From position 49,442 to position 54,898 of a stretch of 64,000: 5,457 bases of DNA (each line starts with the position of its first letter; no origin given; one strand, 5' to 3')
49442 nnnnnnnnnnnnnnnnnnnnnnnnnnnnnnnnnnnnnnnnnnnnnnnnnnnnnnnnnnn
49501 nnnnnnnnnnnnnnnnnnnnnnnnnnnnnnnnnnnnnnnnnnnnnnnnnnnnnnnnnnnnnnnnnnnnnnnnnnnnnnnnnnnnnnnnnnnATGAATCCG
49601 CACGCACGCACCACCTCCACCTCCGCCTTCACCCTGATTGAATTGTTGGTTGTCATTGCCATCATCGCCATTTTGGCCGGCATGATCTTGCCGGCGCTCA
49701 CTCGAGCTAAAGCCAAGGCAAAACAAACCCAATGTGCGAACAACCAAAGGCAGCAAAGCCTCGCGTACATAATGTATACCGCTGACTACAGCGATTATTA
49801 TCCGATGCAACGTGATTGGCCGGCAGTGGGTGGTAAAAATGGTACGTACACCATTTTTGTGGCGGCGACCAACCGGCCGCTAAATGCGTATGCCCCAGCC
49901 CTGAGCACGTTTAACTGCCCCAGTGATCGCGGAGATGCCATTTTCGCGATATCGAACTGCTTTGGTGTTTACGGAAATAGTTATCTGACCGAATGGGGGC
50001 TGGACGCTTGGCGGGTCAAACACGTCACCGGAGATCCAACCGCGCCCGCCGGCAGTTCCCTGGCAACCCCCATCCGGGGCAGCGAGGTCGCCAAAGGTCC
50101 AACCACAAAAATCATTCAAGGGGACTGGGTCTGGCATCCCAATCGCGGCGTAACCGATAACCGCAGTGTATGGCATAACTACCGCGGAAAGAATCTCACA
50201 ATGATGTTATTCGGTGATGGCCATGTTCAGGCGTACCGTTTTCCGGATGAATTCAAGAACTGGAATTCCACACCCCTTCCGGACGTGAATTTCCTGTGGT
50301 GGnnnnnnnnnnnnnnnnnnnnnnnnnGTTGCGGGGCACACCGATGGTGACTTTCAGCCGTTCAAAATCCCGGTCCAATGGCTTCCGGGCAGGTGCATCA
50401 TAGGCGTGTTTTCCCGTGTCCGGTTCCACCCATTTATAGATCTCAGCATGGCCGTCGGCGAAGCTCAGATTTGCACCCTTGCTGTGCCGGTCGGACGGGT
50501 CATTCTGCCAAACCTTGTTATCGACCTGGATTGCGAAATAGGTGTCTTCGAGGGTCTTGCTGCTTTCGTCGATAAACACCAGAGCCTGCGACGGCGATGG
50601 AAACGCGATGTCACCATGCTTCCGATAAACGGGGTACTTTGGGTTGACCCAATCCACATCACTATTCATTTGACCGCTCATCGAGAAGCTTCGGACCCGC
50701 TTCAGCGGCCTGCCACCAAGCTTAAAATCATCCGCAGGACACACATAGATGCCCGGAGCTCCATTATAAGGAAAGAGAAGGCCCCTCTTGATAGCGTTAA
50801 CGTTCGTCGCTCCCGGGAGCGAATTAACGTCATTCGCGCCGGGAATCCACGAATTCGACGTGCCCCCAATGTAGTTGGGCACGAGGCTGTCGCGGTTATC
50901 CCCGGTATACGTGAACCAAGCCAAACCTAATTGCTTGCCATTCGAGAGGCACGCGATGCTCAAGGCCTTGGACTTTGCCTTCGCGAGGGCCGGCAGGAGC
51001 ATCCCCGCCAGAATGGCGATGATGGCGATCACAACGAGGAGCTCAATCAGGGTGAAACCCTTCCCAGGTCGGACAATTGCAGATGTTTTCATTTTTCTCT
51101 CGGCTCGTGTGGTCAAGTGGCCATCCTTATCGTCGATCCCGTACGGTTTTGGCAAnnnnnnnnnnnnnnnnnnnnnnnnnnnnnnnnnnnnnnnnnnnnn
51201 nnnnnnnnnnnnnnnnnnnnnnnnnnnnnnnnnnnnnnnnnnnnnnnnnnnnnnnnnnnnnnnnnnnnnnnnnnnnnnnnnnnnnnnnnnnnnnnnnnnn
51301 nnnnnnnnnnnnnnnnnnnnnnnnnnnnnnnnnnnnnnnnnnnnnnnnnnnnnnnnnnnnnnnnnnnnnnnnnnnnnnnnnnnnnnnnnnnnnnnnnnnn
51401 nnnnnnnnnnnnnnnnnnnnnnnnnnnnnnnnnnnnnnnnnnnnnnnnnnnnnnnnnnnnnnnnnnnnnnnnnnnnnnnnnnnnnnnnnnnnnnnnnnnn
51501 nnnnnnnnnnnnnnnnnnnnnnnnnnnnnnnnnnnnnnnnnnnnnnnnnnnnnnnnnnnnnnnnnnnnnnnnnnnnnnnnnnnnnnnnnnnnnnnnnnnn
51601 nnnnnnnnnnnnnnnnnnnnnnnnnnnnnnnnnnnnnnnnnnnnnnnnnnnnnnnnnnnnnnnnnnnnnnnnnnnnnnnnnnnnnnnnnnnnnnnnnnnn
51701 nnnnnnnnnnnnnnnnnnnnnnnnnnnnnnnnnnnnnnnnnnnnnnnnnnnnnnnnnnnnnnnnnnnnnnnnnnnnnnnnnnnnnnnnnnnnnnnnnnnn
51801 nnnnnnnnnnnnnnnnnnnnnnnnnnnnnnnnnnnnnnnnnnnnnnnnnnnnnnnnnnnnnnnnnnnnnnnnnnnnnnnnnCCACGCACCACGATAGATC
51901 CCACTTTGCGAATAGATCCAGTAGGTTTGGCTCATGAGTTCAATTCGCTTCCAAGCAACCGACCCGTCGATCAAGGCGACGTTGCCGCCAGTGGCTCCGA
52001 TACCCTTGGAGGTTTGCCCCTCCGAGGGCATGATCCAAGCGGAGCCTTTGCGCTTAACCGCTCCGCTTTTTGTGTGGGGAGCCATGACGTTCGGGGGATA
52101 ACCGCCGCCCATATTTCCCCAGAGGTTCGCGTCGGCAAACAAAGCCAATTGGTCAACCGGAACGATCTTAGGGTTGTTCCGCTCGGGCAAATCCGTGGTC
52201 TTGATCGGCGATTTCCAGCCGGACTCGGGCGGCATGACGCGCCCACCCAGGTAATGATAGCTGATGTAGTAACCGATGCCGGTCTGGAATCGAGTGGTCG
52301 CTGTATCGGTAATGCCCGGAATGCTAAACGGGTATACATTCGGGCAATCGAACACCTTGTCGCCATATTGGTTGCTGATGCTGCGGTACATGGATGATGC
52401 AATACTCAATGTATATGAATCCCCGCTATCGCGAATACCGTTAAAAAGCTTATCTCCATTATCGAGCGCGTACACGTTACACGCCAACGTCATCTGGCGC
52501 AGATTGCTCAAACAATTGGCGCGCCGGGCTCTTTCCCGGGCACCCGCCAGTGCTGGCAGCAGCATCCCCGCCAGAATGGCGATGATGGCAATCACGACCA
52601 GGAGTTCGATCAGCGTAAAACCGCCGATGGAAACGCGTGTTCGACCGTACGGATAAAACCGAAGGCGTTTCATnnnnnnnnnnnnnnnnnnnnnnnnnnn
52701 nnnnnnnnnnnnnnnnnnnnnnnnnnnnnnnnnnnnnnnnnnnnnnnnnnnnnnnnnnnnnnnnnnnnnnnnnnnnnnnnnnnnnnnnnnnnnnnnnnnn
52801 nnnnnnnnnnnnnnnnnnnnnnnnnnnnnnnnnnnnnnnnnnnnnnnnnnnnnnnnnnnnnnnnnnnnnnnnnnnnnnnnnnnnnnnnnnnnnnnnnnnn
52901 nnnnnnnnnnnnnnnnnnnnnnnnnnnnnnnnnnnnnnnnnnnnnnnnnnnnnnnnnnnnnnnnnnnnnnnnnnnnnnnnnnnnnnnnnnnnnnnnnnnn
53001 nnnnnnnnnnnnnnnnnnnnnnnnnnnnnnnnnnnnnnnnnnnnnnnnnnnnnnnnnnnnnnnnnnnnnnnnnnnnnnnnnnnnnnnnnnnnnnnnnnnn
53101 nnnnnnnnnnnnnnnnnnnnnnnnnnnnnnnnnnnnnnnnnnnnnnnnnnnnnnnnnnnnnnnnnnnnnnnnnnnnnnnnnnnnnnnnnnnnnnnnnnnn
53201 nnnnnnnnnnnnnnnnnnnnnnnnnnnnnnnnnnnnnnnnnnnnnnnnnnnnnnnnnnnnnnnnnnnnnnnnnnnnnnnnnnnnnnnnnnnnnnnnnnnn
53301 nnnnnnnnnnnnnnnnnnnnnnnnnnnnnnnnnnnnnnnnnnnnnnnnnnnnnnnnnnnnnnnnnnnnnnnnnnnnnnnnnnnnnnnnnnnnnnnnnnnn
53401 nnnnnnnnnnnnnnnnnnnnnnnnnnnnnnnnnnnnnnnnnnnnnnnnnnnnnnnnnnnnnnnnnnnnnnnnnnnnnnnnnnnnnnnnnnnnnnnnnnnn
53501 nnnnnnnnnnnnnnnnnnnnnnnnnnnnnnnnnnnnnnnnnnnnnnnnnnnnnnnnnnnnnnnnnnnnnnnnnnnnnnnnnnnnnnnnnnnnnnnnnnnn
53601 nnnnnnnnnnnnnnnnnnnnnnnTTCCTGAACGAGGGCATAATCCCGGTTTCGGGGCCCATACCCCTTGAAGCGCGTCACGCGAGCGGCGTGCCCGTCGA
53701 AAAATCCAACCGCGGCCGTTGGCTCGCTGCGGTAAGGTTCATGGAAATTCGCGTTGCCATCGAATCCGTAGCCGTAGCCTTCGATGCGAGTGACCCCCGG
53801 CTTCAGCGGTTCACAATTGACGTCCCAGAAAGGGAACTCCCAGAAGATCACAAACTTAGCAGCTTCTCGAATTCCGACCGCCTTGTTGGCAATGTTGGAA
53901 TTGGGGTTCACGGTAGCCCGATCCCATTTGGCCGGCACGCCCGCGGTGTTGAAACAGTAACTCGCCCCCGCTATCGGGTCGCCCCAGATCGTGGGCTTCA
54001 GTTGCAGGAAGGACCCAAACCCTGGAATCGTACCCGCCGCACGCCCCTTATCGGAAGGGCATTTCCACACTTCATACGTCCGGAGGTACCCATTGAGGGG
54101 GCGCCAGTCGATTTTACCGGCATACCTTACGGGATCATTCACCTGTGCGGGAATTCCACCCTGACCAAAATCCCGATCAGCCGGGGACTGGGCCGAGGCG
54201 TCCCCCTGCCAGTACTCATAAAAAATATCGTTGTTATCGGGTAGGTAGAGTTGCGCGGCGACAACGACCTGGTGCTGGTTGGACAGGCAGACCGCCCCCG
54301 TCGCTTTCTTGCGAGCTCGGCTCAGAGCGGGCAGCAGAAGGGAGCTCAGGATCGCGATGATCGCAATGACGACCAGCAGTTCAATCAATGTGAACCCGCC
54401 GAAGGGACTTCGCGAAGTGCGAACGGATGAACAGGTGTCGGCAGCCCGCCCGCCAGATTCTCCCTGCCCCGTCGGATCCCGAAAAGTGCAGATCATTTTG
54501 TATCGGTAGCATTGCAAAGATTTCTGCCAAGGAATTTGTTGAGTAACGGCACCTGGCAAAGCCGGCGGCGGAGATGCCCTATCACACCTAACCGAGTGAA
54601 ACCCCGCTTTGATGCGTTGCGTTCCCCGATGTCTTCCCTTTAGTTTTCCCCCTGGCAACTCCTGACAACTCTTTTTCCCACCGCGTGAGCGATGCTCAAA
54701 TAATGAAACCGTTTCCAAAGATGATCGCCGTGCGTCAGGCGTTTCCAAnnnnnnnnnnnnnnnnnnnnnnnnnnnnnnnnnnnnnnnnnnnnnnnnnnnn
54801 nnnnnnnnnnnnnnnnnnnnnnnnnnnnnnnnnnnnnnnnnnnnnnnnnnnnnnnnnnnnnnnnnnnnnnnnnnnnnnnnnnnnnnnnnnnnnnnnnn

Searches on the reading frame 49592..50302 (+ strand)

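Call 22: search_protein_families(library=pfam, proteins=[window:49592-50302:+], max_evalue=0.001)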
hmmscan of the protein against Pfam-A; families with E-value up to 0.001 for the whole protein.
window:49592-50302:+ (237 aa): 2 families
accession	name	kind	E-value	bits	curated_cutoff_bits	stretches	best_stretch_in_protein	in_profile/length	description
PF07963.17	N_methyl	-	5.5e-06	26.2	21.2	1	11-33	5-27/27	Prokaryotic N-terminal methylation motif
PF07596.16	SBP_bac_10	-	0.00049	20.7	23.3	0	38-72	2-35/268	Protein of unknown function (DUF1559)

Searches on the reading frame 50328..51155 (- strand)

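Call 22: search_protein_families(library=pfam, proteins=[window:50328-51155:-], max_evalue=0.001)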
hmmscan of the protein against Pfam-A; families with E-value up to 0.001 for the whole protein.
window:50328-51155:- (276 aa): 1 family
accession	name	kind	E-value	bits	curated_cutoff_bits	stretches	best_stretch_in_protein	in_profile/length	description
PF07963.17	N_methyl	-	5.9e-09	35.6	21.2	1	32-54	5-27/27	Prokaryotic N-terminal methylation motif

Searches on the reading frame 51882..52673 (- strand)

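Call 36: search_protein_families(library=pfam, proteins=[window:51882-52673:-], max_evalue=0.001)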
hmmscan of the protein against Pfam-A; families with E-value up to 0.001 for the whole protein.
window:51882-52673:- (264 aa): 2 families
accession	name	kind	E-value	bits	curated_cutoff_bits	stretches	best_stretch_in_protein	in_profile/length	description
PF07963.17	N_methyl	-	6e-07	29.2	21.2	1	17-39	5-27/27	Prokaryotic N-terminal methylation motif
PF07596.16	SBP_bac_10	-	0.00015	22.4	23.3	1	45-69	3-27/268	Protein of unknown function (DUF1559)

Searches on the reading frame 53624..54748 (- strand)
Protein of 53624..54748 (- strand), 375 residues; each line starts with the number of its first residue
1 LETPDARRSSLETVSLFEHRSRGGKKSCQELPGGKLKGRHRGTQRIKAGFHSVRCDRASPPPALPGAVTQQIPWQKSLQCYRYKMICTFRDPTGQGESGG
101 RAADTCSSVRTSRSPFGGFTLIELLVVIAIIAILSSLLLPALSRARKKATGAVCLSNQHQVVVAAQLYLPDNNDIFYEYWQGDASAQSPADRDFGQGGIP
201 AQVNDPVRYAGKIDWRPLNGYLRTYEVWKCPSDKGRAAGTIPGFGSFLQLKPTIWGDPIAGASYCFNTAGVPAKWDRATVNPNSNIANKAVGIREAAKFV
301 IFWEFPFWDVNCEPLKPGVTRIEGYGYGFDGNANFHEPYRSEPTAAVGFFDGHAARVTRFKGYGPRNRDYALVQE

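Call 36: search_protein_families(library=pfam, proteins=[window:53624-54748:-], max_evalue=0.001)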
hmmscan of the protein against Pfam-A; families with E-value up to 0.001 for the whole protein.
window:53624-54748:- (375 aa): 1 family
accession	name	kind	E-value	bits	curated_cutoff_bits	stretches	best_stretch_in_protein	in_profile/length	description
PF07963.17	N_methyl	-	2.2e-07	30.6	21.2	1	117-138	5-26/27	Prokaryotic N-terminal methylation motif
